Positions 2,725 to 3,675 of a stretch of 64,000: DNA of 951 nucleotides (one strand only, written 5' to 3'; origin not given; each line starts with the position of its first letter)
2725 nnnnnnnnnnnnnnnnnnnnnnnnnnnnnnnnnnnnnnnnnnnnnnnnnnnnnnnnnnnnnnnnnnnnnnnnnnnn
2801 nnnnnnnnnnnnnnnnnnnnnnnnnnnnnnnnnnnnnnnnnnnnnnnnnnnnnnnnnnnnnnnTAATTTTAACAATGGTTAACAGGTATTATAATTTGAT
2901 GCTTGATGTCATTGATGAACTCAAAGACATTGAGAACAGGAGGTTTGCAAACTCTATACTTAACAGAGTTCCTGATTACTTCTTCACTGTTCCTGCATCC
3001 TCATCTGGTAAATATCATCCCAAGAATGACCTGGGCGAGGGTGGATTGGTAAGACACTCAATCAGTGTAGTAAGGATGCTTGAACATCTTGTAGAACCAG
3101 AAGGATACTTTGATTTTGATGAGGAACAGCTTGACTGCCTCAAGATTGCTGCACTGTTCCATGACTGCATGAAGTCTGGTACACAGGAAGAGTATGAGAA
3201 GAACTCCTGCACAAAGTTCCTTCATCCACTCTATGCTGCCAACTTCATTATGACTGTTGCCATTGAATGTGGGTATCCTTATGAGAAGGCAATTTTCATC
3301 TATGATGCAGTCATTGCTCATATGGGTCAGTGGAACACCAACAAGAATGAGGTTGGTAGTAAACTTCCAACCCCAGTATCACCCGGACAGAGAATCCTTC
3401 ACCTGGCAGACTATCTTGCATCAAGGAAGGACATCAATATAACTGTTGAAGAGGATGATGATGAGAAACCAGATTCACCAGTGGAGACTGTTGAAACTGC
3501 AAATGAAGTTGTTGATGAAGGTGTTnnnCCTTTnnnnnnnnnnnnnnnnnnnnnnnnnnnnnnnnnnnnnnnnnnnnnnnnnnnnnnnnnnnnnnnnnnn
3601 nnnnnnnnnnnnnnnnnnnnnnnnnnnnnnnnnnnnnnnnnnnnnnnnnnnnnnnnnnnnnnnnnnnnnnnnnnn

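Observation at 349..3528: Clustered RNA-end repair enzymes: Pol-beta NTase, Thg1-like 3'-5' polymerase, HAD phosphatase, HD phosphohydrolase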

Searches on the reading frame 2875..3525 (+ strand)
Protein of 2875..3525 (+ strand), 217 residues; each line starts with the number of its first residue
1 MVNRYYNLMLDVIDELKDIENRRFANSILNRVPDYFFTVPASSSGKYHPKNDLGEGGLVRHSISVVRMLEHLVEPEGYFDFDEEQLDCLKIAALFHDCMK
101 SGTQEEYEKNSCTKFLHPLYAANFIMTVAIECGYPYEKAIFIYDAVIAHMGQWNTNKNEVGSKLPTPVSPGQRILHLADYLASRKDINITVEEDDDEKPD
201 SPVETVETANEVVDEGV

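Call 3: search_protein_families(library=pfam, proteins=[window:2875-3525:+], max_evalue=0.1)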
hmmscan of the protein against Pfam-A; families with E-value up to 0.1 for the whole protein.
window:2875-3525:+ (217 aa): 2 families
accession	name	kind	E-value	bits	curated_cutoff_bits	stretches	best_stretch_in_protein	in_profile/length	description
PF01966.28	HD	-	1e-10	42.4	22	1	60-182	3-114/116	HD domain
PF00233.25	PDEase_I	-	0.082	13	24.8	0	60-114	5-60/238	3'5'-cyclic nucleotide phosphodiesterase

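Call 4: search_protein_families(library=phrogs, proteins=[window:2875-3525:+], max_evalue=0.01)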
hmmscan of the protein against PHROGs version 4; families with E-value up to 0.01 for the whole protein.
window:2875-3525:+ (217 aa): 2 families
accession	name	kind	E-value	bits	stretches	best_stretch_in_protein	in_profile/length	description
phrog_5889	-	unknown function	4.9e-48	164.6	1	13-210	26-219/242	-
phrog_28876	-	other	0.00098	19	1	35-109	33-103/435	metal-dependent phosphohydrolase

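Call 11: search_protein_families(library=ncbifam, proteins=[window:2875-3525:+], max_evalue=0.01)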
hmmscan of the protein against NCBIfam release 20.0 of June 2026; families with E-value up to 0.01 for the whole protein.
window:2875-3525:+ (217 aa): 1 family
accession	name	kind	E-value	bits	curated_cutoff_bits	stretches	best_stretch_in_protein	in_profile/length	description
TIGR00277.1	HDIG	domain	4e-05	23.4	27.6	1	56-114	3-54/84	HDIG domain-containing metalloprotein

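Call 14: search_solved_structures(query=window:2875-3525:+, max_evalue=1, show_alignments=2)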
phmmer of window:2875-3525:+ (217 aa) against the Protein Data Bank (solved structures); distinct sequences matched with E-value up to 1: 0.

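Call 25: search_dna_similar(query=window:2875-3525:+, collection=phages, mode=protein, max_rows=40, rows=spread)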
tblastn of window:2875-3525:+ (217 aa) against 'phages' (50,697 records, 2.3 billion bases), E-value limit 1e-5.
Records with a match: 43; places in all: 43; records where one place covers at least 80% of the query: 39.
Best place of each record, by identity: <60% 43.
By first word of the organism name: Bacillus 28; Clostridium 12; Halogranum 2; Exiguobacterium 1.
By host as written in the record: Bacillus subtilis 7; Clostridium perfringens 7; Bacillus subtilis BEST7003 6; Clostridium botulinum type C strain C-Stockholm 2; Bacillus cereus HER1399 2; Bacillus cereus BGSC 6E1 2; Bacillus cereus 2; Bacillus subtilis Delta6 2; and 12 more.
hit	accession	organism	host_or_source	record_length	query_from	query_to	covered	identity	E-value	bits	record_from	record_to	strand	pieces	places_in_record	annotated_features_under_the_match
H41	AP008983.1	Clostridium phage c-st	Clostridium botulinum type C strain ...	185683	7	189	84%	39.5%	8e-31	124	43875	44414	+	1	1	hypothetical protein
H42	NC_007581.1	Clostridium phage c-st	Clostridium botulinum type C strain ...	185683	7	189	84%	39.5%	8e-31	124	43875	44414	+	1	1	HD domain-containing protein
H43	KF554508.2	Bacillus phage CP-51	Bacillus cereus HER1399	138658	1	191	88%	37.1%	3e-26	111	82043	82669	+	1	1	hypothetical protein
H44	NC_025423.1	Bacillus phage CP-51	Bacillus cereus HER1399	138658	1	191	88%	37.1%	3e-26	111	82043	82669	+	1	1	hypothetical protein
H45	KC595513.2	Bacillus phage Shanette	Bacillus cereus BGSC 6E1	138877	29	211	84%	37.3%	2e-27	114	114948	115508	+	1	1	hypothetical protein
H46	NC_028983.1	Bacillus phage Shanette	Bacillus cereus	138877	29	211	84%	37.3%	2e-27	114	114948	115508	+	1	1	hypothetical protein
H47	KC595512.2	Bacillus phage JL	Bacillus cereus BGSC 6E1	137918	29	211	84%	36.8%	1e-26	112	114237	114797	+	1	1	hypothetical protein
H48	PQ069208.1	Bacillus phage S4-1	Bacillus sp. S4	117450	15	191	82%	37.6%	3e-26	110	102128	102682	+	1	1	record has no annotation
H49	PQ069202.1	Bacillus phage C30-1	Bacillus sp. C30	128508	15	191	82%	37.6%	3e-26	110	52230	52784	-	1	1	record has no annotation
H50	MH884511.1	Exiguobacterium phage vB_EalM-132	Exiguobacterium alkaliphilum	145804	13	189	82%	36.9%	2e-25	108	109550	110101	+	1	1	hypothetical protein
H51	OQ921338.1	Bacillus phage SPO1L3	Bacillus subtilis BEST7003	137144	15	189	81%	36.5%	7e-23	101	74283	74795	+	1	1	hypothetical protein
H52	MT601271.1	Bacillus phage vB_BsuM-Goe10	Bacillus subtilis Delta6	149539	15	189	81%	36.5%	7e-23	101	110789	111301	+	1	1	hypothetical protein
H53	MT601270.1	Bacillus phage vB_BsuM-Goe9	Bacillus subtilis Delta6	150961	15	189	81%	36.5%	7e-23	101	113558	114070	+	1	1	hypothetical protein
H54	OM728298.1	Bacillus phage vB_BsuM-Goe16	Bacillus subtilis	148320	15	189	81%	36.5%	9e-23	101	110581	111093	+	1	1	hypothetical protein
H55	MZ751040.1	Bacillus phage phi18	Bacillus subtilis subsp. subtilis str. ...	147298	15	189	81%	36.5%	9e-23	101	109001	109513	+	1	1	hypothetical protein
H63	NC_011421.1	Bacillus phage SPO1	Bacillus subtilis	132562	15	189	81%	35.2%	1e-21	98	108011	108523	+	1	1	32.6: gp32.6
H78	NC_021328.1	Halogranum tailed virus 1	Halogranum sp. SS5-1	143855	15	184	78%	31.3%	5e-12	70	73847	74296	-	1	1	143: hypothetical protein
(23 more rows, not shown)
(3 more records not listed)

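Call 29: get_annotated_region(hit=H63, flank=3500)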
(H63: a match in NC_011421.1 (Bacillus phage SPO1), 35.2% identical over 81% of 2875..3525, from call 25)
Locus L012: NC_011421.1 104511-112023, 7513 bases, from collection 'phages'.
description: Bacillus phage SPO1, complete genome.
organism: Bacillus phage SPO1 (NCBI taxid 2884427)
taxonomy: Viruses; Duplodnaviria; Heunggongvirae; Uroviricota; Caudoviricetes; Herelleviridae; Spounavirinae; Okubovirus; Okubovirus SPO1
host: Bacillus subtilis; source: soil; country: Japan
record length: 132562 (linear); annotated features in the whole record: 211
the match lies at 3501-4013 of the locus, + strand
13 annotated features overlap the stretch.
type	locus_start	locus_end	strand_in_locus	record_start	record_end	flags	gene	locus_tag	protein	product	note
CDS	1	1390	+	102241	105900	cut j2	31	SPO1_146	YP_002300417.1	DNA polymerase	contains intron; DNA polymerase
CDS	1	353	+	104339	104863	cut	31.2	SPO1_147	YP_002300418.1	gp31.2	putative homing endonuclease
CDS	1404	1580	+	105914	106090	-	32.1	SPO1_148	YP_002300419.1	gp32.1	-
CDS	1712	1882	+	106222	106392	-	32.2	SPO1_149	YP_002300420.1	gp32.2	-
CDS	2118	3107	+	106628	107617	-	32.4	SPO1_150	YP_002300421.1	single strand DNA binding protein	-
CDS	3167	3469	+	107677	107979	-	32.5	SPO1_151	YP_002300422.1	gp32.5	-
CDS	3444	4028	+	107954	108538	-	32.6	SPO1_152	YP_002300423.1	gp32.6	-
CDS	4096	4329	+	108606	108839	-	32.7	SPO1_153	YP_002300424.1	gp32.7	-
CDS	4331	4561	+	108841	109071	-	32.8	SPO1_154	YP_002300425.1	gp32.8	-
CDS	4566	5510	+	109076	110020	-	32.85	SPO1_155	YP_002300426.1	gp32.85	putative exonuclease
CDS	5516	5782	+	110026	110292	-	32.9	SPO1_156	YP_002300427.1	gp32.9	-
CDS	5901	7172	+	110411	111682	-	32.95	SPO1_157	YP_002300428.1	DNA ligase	putative ATP-dependent DNA ligase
CDS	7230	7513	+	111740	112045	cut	33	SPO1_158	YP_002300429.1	gp33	sigma factor accessory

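Call 30: get_annotated_region(hit=H42, flank=3500)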
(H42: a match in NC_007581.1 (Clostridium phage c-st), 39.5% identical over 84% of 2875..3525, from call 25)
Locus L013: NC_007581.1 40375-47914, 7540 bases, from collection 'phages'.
description: Clostridium phage c-st, complete genome.
organism: Clostridium phage c-st (NCBI taxid 12336)
taxonomy: Viruses; Duplodnaviria; Heunggongvirae; Uroviricota; Caudoviricetes
host: Clostridium botulinum type C strain C-Stockholm; source: -; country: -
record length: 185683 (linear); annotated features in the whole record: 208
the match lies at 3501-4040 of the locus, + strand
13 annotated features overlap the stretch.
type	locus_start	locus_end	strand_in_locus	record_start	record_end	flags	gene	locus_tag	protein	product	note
CDS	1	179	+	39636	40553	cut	-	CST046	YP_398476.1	guanylate kinase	weakly to guanylate kinases,e.g., (gi|18146118|dbj|BAB82158.1|) [Clostridium perfringens] percent identity 27 in 138 ...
CDS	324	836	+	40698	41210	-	-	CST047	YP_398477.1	hypothetical protein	-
CDS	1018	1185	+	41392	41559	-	-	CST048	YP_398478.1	hypothetical protein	-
CDS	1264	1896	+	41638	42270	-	-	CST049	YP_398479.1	hypothetical protein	weakly similar to a part of chromosome assembly protein homolog [Aquifex aeolicus] (gi|15606061|ref|NP_213438.1|) ...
CDS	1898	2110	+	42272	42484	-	-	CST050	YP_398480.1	hypothetical protein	-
CDS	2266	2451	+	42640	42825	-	-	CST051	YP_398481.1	hypothetical protein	similar to lin2595 [Listeria innocua] (gi|16801657|ref|NP_471925.1|) percent identity 33 in 60 aa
CDS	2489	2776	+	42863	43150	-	-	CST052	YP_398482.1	hypothetical protein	-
CDS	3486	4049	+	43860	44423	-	-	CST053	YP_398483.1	HD domain-containing protein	weakly similar to HD-superfamily hydrolase [Methanopyrus kandleri AV19] (gi|20093828|ref|NP_613675.1|) percent identity ...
CDS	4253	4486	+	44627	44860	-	-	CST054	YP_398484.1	hypothetical protein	-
CDS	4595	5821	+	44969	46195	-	-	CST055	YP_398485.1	conserved hypothetical phage-related protein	B.subtilis SP beta YorF-homolog, similar to phage-related protein, B.subtilis YorF-homolog [Clostridium acetobutylicum] ...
CDS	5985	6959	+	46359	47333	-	-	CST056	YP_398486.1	AAA family ATPase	-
CDS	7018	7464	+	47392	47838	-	-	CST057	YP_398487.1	hypothetical protein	similar to hypothetical protein [Clostridium acetobutylicum] (gi|15894472|ref|NP_347821.1|) percent identity 25 in 128 ...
CDS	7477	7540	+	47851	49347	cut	-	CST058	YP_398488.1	replicative DNA helicase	B.subtilis bacteriophage SP beta YorI-homolog, similar to replicative DNA helicases, e.g., B.subtilis YorI-homolog ...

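Call 31: get_annotated_region(hit=H78, flank=3500)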
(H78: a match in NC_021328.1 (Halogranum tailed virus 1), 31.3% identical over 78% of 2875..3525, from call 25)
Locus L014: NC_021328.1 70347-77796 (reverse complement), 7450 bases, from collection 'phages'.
description: Halovirus HGTV-1, complete genome.
organism: Halogranum tailed virus 1 (NCBI taxid 1273749)
taxonomy: Viruses; Duplodnaviria; Heunggongvirae; Uroviricota; Caudoviricetes; Thumleimavirales; Halomagnusviridae; Hagravirus; Hagravirus HGTV1
host: Halogranum sp. SS5-1; source: -; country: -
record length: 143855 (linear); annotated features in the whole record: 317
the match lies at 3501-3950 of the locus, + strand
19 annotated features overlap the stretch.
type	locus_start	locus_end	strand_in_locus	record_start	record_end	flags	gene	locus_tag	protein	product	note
CDS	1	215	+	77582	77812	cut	154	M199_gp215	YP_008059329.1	hypothetical protein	-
CDS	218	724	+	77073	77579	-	153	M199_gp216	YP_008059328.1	DNA binding protein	-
CDS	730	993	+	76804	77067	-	152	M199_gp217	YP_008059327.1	hypothetical protein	-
CDS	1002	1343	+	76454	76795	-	151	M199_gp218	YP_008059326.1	hypothetical protein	-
CDS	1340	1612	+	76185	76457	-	150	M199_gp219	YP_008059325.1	hypothetical protein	-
CDS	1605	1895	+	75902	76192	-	149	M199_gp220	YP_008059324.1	hypothetical protein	-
CDS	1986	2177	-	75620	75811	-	148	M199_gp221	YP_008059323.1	hypothetical protein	-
CDS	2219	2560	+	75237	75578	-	147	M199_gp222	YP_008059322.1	hypothetical protein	-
CDS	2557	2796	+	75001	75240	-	146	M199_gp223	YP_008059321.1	hypothetical protein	-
CDS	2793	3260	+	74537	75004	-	145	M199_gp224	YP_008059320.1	RNAse HI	-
CDS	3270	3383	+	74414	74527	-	144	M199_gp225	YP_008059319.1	hypothetical protein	-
CDS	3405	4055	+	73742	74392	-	143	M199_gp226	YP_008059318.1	hypothetical protein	-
CDS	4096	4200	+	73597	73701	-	142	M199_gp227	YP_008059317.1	hypothetical protein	-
CDS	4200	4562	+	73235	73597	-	141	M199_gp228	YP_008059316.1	GTP-binding domain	-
CDS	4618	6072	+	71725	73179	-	140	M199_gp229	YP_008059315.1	tRNA splicing ligase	RtcB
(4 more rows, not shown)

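Call 54: find_related_loci(query=A4, collection=viral_contigs, flank=8000)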
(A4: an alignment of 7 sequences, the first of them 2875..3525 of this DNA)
Query A4 (217 aa) in viral_contigs; peptide patterns used: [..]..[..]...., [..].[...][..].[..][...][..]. (x = any residue, [..] = any of these).
600 stretches matched a pattern (row limit reached: there are more); 544 encode a relative of the query (tblastn E <= 1e-3); the best 80 are kept; 80 distinct loci.
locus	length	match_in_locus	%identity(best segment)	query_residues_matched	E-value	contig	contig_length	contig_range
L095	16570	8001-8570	68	5-196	4e-85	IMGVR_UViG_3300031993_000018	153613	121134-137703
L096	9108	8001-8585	47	7-197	9e-50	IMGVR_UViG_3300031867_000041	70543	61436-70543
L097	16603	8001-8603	47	1-200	1e-48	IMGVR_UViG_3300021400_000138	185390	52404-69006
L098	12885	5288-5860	43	12-198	6e-48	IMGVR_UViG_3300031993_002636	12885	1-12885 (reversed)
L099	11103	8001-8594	43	3-207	7e-46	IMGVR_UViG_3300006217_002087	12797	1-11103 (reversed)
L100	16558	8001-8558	43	7-192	3e-45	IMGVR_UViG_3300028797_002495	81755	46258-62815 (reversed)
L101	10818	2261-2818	41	1-189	5e-45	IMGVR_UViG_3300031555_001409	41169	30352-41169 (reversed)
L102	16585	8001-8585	45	7-198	1e-44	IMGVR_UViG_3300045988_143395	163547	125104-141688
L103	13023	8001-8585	42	3-202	5e-44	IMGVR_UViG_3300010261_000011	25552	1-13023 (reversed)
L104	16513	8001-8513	46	17-192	5e-44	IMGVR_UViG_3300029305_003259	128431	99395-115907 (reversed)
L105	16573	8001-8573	41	1-192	2e-43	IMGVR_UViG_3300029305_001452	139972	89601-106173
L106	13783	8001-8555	44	22-199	4e-43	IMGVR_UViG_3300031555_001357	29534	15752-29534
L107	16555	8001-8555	44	22-199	5e-43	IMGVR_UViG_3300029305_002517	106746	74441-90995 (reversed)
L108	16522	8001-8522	42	22-198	1e-42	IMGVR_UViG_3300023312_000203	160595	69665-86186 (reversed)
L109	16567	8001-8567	47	14-194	8e-43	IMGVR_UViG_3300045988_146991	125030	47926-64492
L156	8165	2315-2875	44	14-194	1e-40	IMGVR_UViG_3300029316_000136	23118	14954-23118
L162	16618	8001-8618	40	1-208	2e-40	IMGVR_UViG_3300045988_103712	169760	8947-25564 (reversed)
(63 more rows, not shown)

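Call 60: search_protein_families(library=pfam, proteins=[L104:5942-7066:+, L104:8738-9055:+, L104:9174-10571:+, L104:10624-11520:+, L104:12343-13140:+, L162:8783-9274:+, L162:9307-10467:+, L162:10483-11349:+, L162:12366-12890:+, L162:13498-14433:+], max_evalue=0.001)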
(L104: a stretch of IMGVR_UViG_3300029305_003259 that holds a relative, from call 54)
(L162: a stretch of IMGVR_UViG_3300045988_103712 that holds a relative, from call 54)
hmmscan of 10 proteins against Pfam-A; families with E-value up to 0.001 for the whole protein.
L104:5942-7066:+ (375 aa): 1 family
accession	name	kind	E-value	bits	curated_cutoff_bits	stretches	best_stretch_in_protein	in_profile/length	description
PF00266.25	Aminotran_5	-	4.7e-59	200.7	21.5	1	2-359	1-370/371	Aminotransferase class-V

L104:8738-9055:+ (106 aa): 0 families

L104:9174-10571:+ (466 aa): 2 families
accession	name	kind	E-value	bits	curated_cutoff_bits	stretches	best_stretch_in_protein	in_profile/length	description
PF21189.3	PHA02142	-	5.1e-05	24.1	27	1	6-102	3-92/92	PHA02142 OB-fold domain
PF09414.15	RNA_ligase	-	6e-05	23.7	27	1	181-426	2-159/171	RNA ligase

L104:10624-11520:+ (299 aa): 0 families

L104:12343-13140:+ (266 aa): 0 families

L162:8783-9274:+ (164 aa): 0 families

L162:9307-10467:+ (387 aa): 2 families
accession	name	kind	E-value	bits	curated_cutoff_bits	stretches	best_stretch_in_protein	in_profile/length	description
PF21189.3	PHA02142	-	1.7e-25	89.7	27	1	9-93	1-91/92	PHA02142 OB-fold domain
PF09414.15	RNA_ligase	-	7.5e-17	62.4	27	1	202-375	2-169/171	RNA ligase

L162:10483-11349:+ (289 aa): 4 families
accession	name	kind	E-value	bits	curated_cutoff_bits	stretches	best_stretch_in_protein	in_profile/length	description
PF13671.12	AAA_33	-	1e-25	91.1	27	1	6-137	1-143/143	AAA domain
PF08433.16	KTI12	-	8.6e-09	35.7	22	1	6-141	3-144/271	Chromatin associated protein KTI12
PF06414.18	Zeta_toxin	-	0.00012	22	22.3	1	3-85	15-109/199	Zeta toxin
PF13207.12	AAA_17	-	0.00029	21.6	27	1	11-115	2-119/136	AAA domain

L162:12366-12890:+ (175 aa): 0 families

L162:13498-14433:+ (312 aa): 1 family
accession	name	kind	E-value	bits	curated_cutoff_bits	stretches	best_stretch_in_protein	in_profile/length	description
PF04055.27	Radical_SAM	-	0.0002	22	29.5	1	44-142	1-109/166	Radical SAM superfamily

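Call 70: search_protein_families(library=pfam, alignment_id=A6, max_evalue=0.001)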
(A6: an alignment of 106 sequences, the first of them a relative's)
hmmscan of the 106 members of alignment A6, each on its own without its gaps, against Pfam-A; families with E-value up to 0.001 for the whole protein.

A. member 1, L096:4752-7982:+ (1077 aa): 4 families
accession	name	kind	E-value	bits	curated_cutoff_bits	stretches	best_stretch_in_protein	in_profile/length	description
PF07733.18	DNA_pol3_alpha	-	2.7e-49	168.6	23.9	1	295-544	3-260/260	Bacterial DNA polymerase III alpha NTPase domain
PF02811.25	PHP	-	1.7e-22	81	26.4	1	23-175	11-162/164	PHP domain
PF17657.6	DNA_pol3_finger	-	1e-13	51.4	22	1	649-697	99-147/166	Bacterial DNA polymerase III alpha subunit finger domain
PF14579.12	HHH_6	-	3.7e-07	30.7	25.6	1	813-896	1-84/90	Helix-hairpin-helix motif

B. families by the number of members that match (of 106 scanned): 37 families (the first 25 are shown)
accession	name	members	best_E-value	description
PF13538.12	UvrD_C_2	19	1e-14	UvrD-like helicase C-terminal domain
PF13604.12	AAA_30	17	2.6e-31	AAA domain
PF13245.12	AAA_19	17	1.5e-30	AAA domain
PF14490.11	HHH_RecD2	17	1.3e-11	ATP-dependent RecD2 DNA helicase HHH domain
PF18335.7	SH3_13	17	2.3e-10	ATP-dependent RecD-like DNA helicase SH3 domain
PF01443.25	Viral_helicase1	17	6.9e-08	Viral superfamily 1 RNA helicase core domain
PF14520.12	HHH_5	16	9.6e-06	Helix-hairpin-helix domain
PF02511.20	Thy1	10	8.4e-05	Thymidylate synthase complementing protein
PF02732.21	ERCC4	9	4.6e-14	ERCC4 domain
PF00383.29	dCMP_cyt_deam_1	5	3.8e-16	Cytidine and deoxycytidylate deaminase zinc-binding region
PF00633.29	HHH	5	0.00013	Helix-hairpin-helix motif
PF07733.18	DNA_pol3_alpha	4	5.8e-57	Bacterial DNA polymerase III alpha NTPase domain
PF17657.6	DNA_pol3_finger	4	1.5e-22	Bacterial DNA polymerase III alpha subunit finger domain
PF02811.25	PHP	4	1.7e-22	PHP domain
PF00574.28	CLP_protease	3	2.4e-29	Clp protease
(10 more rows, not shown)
